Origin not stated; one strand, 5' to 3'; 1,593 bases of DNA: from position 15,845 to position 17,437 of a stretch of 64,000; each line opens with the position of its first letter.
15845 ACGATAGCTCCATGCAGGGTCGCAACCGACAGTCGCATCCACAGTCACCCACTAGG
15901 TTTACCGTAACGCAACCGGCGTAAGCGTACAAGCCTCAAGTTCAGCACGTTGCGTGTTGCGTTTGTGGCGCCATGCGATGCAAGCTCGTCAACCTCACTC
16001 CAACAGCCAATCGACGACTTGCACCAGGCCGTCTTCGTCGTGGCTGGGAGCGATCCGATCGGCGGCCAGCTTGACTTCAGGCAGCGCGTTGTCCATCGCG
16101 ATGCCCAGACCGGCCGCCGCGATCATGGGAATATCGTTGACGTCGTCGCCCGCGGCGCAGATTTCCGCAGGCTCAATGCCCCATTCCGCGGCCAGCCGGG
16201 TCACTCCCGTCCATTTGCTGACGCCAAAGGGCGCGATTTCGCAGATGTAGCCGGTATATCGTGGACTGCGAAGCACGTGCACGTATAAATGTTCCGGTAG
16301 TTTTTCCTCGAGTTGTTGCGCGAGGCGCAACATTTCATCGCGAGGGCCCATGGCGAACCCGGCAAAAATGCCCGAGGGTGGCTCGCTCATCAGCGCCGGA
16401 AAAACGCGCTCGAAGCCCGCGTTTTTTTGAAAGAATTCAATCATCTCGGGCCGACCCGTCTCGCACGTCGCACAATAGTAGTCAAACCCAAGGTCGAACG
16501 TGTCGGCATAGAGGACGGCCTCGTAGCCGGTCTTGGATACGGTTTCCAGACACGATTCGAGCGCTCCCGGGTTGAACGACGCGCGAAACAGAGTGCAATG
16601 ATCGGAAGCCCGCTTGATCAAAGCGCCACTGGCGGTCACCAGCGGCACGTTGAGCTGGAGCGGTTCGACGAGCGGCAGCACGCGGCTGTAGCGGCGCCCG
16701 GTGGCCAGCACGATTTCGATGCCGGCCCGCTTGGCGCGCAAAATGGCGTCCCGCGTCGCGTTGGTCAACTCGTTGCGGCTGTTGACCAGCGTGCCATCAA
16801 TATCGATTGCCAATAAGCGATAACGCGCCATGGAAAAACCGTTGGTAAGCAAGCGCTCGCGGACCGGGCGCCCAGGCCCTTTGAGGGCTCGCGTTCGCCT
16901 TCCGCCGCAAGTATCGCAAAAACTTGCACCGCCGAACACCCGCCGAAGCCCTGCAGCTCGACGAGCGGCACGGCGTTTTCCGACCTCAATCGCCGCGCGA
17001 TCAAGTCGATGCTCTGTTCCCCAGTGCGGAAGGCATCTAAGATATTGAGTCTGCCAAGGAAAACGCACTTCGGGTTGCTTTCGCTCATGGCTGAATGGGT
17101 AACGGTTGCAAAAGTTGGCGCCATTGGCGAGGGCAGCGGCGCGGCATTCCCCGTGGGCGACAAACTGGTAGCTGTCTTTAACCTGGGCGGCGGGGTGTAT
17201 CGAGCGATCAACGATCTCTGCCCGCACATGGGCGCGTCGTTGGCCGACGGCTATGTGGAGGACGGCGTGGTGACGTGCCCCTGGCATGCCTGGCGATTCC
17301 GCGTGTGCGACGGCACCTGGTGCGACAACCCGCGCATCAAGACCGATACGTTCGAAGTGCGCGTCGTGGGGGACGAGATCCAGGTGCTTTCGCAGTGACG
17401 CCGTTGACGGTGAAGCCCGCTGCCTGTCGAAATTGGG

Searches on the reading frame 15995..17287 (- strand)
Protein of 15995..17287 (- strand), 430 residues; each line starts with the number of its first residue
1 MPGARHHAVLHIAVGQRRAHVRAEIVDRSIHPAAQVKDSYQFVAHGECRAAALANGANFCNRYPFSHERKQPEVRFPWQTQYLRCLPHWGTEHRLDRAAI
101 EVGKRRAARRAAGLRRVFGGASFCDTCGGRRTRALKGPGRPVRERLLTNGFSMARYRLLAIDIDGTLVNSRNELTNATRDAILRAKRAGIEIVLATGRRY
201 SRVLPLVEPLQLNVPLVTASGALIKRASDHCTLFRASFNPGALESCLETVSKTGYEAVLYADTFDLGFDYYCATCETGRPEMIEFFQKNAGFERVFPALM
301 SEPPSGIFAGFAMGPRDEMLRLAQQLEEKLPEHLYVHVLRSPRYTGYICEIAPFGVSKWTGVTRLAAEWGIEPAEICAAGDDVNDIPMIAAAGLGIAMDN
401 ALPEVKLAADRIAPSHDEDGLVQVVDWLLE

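Call 86: search_protein_families(library=pfam, proteins=[window:15995-17287:-], max_evalue=0.001)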
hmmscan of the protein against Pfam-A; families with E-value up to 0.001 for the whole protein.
window:15995-17287:- (430 aa): 3 families
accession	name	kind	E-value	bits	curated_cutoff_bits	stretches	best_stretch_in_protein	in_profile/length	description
PF08282.18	Hydrolase_3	-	7.6e-49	167.2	20.9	1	159-424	1-254/255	haloacid dehalogenase-like hydrolase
PF05116.19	S6PP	-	8.1e-12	45.7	20.3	2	157-224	3-72/247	Sucrose-6F-phosphate phosphohydrolase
PF00702.32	Hydrolase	-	3e-10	41.2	26.4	1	156-393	1-191/191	haloacid dehalogenase-like hydrolase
